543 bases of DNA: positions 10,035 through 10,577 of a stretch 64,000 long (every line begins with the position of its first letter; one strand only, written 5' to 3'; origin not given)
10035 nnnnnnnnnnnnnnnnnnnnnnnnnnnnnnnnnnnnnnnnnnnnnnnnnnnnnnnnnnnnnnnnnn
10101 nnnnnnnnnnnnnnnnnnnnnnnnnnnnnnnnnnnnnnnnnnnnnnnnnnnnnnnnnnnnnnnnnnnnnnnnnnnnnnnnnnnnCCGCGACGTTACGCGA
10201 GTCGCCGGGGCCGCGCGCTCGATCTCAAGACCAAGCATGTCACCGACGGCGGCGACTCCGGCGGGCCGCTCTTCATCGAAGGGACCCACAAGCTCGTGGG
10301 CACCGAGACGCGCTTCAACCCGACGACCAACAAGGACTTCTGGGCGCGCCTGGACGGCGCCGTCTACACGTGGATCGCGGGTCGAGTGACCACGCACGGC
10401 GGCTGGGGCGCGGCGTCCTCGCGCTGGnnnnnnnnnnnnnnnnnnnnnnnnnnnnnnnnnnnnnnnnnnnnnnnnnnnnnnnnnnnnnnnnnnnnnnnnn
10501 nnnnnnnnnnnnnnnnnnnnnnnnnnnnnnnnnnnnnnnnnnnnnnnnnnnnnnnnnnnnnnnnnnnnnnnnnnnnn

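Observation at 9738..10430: Rifampin ADP-ribosyltransferase (arr) abutting a truncated S1-protease pseudogene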

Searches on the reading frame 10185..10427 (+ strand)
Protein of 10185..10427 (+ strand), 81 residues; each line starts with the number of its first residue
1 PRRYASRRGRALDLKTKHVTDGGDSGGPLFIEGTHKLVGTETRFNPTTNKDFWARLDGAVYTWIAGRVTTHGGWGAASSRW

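Call 10: search_protein_families(library=pfam, proteins=[window:10185-10427:+], max_evalue=0.1)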
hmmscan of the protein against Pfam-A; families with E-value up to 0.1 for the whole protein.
window:10185-10427:+ (81 aa): 0 families

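Call 11: search_solved_structures(query=window:10218-10427:+, max_evalue=10, show_alignments=3)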
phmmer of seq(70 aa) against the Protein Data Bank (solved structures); distinct sequences matched with E-value up to 10: 5.
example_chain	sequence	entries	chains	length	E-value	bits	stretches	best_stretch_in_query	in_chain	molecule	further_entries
2dp5_A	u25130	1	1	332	0.62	13.8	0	7-41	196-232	Hyaluronidase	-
3eka_A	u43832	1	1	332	0.68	13.7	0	7-41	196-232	Hyaluronidase, phage associated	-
2wh7_A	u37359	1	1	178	0.71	13.6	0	7-42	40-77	HYALURONIDASE-PHAGE ASSOCIATED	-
2yvv_A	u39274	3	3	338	0.73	13.6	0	7-41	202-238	Hyaluronidase, phage associated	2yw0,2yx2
2c3f_A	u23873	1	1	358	0.86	13.4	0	7-41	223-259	HYALURONIDASE, PHAGE ASSOCIATED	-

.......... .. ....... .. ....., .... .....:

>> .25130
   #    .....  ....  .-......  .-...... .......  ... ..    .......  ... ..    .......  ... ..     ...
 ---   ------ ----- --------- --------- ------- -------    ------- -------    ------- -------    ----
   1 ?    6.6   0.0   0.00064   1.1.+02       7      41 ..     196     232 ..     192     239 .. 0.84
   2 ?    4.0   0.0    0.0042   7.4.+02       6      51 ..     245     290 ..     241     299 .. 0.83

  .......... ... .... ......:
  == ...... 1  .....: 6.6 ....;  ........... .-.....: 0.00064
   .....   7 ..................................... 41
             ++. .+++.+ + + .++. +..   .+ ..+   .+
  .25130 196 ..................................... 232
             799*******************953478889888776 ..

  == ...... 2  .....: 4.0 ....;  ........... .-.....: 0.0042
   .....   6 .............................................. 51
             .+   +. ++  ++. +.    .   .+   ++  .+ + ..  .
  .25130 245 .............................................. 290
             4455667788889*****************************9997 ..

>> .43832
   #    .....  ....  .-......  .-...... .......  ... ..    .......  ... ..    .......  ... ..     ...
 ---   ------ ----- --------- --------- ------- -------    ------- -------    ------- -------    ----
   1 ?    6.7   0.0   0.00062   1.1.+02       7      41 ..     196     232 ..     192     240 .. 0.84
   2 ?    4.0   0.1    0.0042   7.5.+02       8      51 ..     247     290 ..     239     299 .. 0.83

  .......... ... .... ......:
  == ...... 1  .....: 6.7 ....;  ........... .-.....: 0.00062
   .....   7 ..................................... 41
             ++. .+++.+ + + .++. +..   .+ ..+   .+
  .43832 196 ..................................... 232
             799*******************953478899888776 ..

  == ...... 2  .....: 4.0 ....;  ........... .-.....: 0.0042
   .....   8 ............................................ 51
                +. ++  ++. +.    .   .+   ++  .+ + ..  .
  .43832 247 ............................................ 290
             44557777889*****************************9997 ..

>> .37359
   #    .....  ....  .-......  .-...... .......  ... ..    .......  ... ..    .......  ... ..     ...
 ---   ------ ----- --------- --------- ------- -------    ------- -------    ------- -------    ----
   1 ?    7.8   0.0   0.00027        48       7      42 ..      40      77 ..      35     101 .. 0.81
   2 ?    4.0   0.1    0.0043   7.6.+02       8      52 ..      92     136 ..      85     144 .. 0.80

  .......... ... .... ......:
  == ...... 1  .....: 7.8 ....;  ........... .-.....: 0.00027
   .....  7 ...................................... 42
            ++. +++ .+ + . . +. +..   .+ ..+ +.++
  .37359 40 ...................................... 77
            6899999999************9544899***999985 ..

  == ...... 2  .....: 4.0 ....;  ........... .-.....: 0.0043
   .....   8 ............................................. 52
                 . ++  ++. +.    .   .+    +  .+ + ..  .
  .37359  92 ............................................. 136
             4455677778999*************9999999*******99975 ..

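Call 12: find_homologous_proteins(query=window:10188-10427:+, max_evalue=0.01)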
Query seq(80 aa) (80 aa): 3 proteins with E <= 0.01 among 6 candidates.
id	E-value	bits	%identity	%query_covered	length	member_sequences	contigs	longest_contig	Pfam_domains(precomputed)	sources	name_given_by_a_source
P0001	7.3e-46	172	98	100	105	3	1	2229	-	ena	-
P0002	4.5e-23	99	64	88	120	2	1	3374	-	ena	-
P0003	5.2e-16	76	57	81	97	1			-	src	-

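Call 14: find_encoding_contigs(protein=P0001, flank=10000)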
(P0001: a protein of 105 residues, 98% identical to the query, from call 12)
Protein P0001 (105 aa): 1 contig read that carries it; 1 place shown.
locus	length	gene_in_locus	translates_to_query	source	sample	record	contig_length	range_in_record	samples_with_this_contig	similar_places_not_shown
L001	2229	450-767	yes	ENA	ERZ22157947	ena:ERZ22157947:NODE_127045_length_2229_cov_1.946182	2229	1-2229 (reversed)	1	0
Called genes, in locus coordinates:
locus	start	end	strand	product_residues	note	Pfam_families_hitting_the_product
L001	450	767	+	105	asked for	-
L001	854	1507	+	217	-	PF28474:DUF8412, PF13376:OmdA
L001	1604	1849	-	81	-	PF20409:SnoaL_5 (weak)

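Call 15: find_encoding_contigs(protein=P0002, flank=10000)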
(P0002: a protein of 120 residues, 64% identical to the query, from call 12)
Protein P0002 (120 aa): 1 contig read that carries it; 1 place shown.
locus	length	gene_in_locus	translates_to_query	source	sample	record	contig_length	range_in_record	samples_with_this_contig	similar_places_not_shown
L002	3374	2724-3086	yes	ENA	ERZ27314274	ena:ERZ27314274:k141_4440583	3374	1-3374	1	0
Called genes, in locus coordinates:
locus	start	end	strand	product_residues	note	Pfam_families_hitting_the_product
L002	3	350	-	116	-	?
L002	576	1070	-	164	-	-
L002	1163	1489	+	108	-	-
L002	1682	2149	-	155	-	-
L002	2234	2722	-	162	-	-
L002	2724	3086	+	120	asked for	-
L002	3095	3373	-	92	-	?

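Call 32: search_protein_representatives(alignment_id=A2)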
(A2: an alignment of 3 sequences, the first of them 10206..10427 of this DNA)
Query: 3 sequences, 90 profile positions. Proteins with E-value up to 0.001 (for the whole library): 83; up to 1e-10: 21; up to 1e-30: 3. The best 83 are listed.
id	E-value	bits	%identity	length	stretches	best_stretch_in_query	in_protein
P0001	5.8e-38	144.7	-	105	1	12-86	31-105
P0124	9.3e-37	140.8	-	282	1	10-86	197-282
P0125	7.4e-33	128.3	-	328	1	1-89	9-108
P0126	1.1e-30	121.4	-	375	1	7-85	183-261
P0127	1.9e-27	111.0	-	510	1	10-82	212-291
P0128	5.7e-27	109.5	-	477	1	14-86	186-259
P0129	4.0e-24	100.3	-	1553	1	10-80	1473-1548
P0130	4.2e-24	100.3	-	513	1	1-89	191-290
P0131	2.9e-20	88.0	-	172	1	4-77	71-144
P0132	6.8e-20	86.8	-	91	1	9-81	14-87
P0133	1.3e-19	85.9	-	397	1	8-87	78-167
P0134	9.2e-18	79.9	-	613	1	11-86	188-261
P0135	1.3e-17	79.5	-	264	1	6-80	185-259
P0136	5.5e-17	77.5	-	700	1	11-80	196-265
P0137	9.0e-16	73.6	-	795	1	14-80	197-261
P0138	2.9e-14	68.8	-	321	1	13-80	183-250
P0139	5.7e-14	67.8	-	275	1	13-82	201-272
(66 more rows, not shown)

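Call 33: search_protein_families(library=pfam, proteins=[P0124, P0125, P0126, P0127, P0128, P0130, P0135, P0139, P0134, P0138], max_evalue=0.01)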
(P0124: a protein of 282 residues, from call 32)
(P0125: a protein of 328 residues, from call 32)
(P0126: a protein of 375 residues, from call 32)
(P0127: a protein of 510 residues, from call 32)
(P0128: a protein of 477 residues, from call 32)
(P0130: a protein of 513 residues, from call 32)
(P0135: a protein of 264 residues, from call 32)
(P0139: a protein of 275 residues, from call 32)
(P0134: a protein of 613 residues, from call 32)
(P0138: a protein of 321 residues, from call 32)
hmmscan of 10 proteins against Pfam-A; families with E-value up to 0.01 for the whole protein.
P0124 (282 aa): 2 families
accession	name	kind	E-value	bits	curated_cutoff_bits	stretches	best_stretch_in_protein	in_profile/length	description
PF00089.32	Trypsin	-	1.8e-14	54.5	20.6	1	57-241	4-194/220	Trypsin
PF13365.12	Trypsin_2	-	2.6e-08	35.1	27.6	1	79-240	1-143/144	Trypsin-like peptidase domain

P0125 (328 aa): 0 families

P0126 (375 aa): 2 families
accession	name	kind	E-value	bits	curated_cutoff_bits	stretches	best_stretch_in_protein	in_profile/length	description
PF00089.32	Trypsin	-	2.9e-16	60.4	20.6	1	45-220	9-193/220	Trypsin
PF13365.12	Trypsin_2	-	2.1e-11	45.2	27.6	1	64-220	1-143/144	Trypsin-like peptidase domain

P0127 (510 aa): 3 families
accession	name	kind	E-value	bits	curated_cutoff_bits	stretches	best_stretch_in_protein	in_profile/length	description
PF00089.32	Trypsin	-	6.7e-14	52.7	20.6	1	71-253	7-193/220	Trypsin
PF13365.12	Trypsin_2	-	9.9e-11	43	27.6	1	92-253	1-143/144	Trypsin-like peptidase domain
PF04706.18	Dickkopf_N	-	0.00081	20.1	25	0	438-480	2-45/51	Dickkopf N-terminal cysteine-rich region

P0128 (477 aa): 4 families
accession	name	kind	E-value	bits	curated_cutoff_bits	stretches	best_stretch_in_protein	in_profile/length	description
PF00089.32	Trypsin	-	2.7e-08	34.4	20.6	1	34-212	3-189/220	Trypsin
PF13365.12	Trypsin_2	-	2.8e-06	28.5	27.6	1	57-209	1-136/144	Trypsin-like peptidase domain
PF04706.18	Dickkopf_N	-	1.4e-05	25.7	25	1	371-415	2-47/51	Dickkopf N-terminal cysteine-rich region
PF01683.23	EB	-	0.00059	20.3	24.3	1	355-392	10-39/52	EB module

P0130 (513 aa): 2 families
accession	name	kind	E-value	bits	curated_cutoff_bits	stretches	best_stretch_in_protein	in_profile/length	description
PF00089.32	Trypsin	-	1.4e-10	41.8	20.6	1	50-237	6-196/220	Trypsin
PF13365.12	Trypsin_2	-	5.1e-09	37.4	27.6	1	70-234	1-143/144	Trypsin-like peptidase domain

P0135 (264 aa): 2 families
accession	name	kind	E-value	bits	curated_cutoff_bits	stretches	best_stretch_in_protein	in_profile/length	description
PF00089.32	Trypsin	-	1.4e-08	35.2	20.6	1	65-231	26-201/220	Trypsin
PF13365.12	Trypsin_2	-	8e-08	33.6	27.6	1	66-224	1-144/144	Trypsin-like peptidase domain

P0139 (275 aa): 2 families
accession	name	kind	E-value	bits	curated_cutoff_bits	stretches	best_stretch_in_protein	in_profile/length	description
PF00089.32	Trypsin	-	2.3e-08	34.6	20.6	1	66-234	23-195/220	Trypsin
PF13365.12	Trypsin_2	-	4.5e-07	31.1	27.6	1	73-233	1-144/144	Trypsin-like peptidase domain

P0134 (613 aa): 1 family
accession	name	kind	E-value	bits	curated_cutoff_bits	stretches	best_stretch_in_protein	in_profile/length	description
PF00089.32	Trypsin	-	4.5e-10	40.2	20.6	1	48-221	13-193/220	Trypsin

P0138 (321 aa): 2 families
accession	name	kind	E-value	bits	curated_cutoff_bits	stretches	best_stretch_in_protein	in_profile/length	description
PF13365.12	Trypsin_2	-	0.00036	21.7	27.6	1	122-214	52-143/144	Trypsin-like peptidase domain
PF00089.32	Trypsin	-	0.0092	16.3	20.6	0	116-214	78-193/220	Trypsin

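Call 35: find_encoding_contigs(protein=P0124, flank=8000, max_places=4)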
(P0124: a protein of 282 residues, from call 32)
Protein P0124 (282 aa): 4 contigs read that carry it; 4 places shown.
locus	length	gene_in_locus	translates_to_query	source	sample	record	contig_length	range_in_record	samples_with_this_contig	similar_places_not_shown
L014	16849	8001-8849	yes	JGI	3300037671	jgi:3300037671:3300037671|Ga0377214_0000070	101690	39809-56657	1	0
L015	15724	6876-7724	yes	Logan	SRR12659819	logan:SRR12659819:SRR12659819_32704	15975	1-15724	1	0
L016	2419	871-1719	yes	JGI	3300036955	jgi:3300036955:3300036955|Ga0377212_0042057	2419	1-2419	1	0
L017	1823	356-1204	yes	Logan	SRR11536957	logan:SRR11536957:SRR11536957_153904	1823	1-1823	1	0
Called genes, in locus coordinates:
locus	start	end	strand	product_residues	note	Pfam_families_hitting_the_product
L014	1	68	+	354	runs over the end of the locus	PF21360:PylC-like_N, PF02655:ATP-grasp_3, PF15632:ATPgrasp_Ter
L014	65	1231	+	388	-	PF01757:Acyl_transf_3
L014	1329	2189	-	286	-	-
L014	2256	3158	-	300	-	-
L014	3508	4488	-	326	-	PF00126:HTH_1, PF03466:LysR_substrate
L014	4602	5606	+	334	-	PF00248:Aldo_ket_red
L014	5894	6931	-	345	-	PF00196:GerE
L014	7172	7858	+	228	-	PF00561:Abhydrolase_1 (weak), PF12697:Abhydrolase_6, PF12146:Hydrolase_4 (faint)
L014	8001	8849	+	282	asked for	PF00089:Trypsin, PF13365:Trypsin_2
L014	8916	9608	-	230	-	-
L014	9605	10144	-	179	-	-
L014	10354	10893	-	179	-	PF04542:Sigma70_r2, PF08281:Sigma70_r4_2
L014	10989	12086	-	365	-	-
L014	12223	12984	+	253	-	-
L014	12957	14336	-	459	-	-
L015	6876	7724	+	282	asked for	PF00089:Trypsin, PF13365:Trypsin_2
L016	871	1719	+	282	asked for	PF00089:Trypsin, PF13365:Trypsin_2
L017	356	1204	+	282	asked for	PF00089:Trypsin, PF13365:Trypsin_2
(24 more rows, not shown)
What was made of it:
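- Tried and rejected: The context of the closest full-length protease, P0124, is unrelated (call 35).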

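Call 39: find_related_loci(query=A3, collection=genome_contigs, flank=6000)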
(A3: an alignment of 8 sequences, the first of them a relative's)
Query A3 (282 aa) in genome_contigs; peptide patterns used: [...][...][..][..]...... (x = any residue, [..] = any of these).
67 stretches matched a pattern; 21 encode a relative of the query (tblastn E <= 1e-3); 21 distinct loci.
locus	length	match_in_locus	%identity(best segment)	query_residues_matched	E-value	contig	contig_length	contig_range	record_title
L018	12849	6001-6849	91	1-282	1e-167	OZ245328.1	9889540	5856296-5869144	MAG: Polyangiaceae bacterium isolate ef4d6364-0f41-4c80-b183-af888e385f1b genome assembly, chromosome: 1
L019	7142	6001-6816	75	5-282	7e-139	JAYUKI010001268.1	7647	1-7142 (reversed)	MAG: Myxococcales bacterium isolate GFS_9240 GFS_9240_1267, whole genome shotgun sequence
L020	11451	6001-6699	66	47-275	1e-97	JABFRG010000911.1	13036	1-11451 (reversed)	MAG: Polyangiaceae bacterium isolate P-RSF-IL-17 seq_1722, whole genome shotgun sequence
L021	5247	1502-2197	56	25-272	8e-89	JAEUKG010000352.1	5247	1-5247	MAG: Myxococcales bacterium isolate new MAG-89 k141_3859789, whole genome shotgun sequence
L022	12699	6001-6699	65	47-275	4e-97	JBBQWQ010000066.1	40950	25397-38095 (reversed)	MAG: Polyangiales bacterium isolate Co_metawrap_2065 Cmw_2065_k141_8564246_length_40950_cov_28.9973, whole genome shotgu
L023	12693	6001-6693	53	44-275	6e-80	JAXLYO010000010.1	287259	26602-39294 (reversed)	MAG: Polyangiaceae bacterium isolate STL-MYX15 C3.145.fa-10, whole genome shotgun sequence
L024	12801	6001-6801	51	13-282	2e-76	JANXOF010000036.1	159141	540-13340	MAG: Polyangiaceae bacterium isolate GL140_1_concoct_143 GL140_1_k141_836976, whole genome shotgun sequence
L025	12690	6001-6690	56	50-274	1e-73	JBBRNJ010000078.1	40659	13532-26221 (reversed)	MAG: Polyangiales bacterium isolate La1_metabat2.153 LA1C_B2.153_k141_213561L_40659_cov_14.0000, whole genome shotgun se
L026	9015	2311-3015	56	45-274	5e-74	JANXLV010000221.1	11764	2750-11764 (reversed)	MAG: Myxococcales bacterium isolate 336R_concoct_307_sub 336R_k141_745926, whole genome shotgun sequence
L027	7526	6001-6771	49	20-272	3e-68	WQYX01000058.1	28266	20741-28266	MAG: Polyangiaceae bacterium isolate Emb289P4bin34 Ga0123357_10001063, whole genome shotgun sequence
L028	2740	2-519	76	110-282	6e-80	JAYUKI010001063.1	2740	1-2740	MAG: Myxococcales bacterium isolate GFS_9240 GFS_9240_1062, whole genome shotgun sequence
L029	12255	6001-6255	35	76-158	3e-7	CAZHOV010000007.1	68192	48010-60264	MAG TPA_asm: uncultured Saprospiraceae bacterium isolate SRP141376_co5_439 genome assembly, contig: NODE_849_length_6819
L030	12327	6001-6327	33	53-155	7e-7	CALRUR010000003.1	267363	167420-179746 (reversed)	MAG: Sphingobacterium thalpophilum isolate JJ-MEM4D-83-2-mx-bin666 genome assembly, contig: JJ-MEM4D-83-C5, whole genome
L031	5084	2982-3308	32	53-155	9e-7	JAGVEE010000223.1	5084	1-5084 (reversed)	MAG: Sphingobacteriales bacterium isolate WC_5 c_000000094793, whole genome shotgun sequence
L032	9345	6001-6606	26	53-231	3e-6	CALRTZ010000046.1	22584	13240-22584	MAG: Sphingobacterium thalpophilum isolate JJ-MIK16A5-260-4-mx-bin675 genome assembly, contig: JJ-MIK16A5-260-C430, whol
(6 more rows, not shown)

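Call 60: find_related_loci(query=A3, collection=metagenome_contigs, flank=4000)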
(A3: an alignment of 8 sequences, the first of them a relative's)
Query A3 (282 aa) in metagenome_contigs; peptide patterns used: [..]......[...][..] (x = any residue, [..] = any of these).
488 stretches matched a pattern; 130 encode a relative of the query (tblastn E <= 1e-3); the best 80 are kept; 80 distinct loci.
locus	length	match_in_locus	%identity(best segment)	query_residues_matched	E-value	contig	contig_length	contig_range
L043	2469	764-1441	64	47-274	7e-98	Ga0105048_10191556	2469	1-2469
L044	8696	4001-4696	58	48-275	2e-86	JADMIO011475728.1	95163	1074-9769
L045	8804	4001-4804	56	1-275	9e-85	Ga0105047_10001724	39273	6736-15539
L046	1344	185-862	58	42-272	6e-91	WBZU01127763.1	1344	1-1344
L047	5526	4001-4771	49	20-272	6e-68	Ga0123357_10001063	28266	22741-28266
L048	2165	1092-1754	50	53-275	3e-68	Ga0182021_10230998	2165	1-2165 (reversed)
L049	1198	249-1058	44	6-275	1e-69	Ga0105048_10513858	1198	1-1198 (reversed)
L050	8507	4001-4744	46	24-281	6e-65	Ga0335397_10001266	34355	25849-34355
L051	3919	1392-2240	46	6-275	1e-61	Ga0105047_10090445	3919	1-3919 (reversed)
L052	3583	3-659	46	59-280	1e-56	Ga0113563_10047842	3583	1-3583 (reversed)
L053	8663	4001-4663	28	49-272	3e-13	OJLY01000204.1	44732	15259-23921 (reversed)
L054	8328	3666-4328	28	49-272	3e-13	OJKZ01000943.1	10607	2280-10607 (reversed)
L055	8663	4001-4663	28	49-272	5e-13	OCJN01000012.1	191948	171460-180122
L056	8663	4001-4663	27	49-272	2e-12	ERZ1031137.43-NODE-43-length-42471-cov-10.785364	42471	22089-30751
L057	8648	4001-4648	28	49-267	3e-12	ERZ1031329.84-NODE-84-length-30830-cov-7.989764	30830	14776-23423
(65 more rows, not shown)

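Call 77: search_protein_families(library=ncbifam, proteins=[window:10188-10427:+, P0124], max_evalue=0.01)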
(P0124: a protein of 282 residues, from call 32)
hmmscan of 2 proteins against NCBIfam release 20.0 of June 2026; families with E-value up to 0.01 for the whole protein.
window:10188-10427:+ (80 aa): 0 families

P0124 (282 aa): 0 families
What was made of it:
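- Checked: On its own the fragment gives no hit in Pfam, NCBIfam or PDB (calls 10, 11, 77).
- Tried and rejected: Direct Pfam, NCBIfam and PDB sequence searches with the fragment gave nothing (calls 10, 11, 77).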
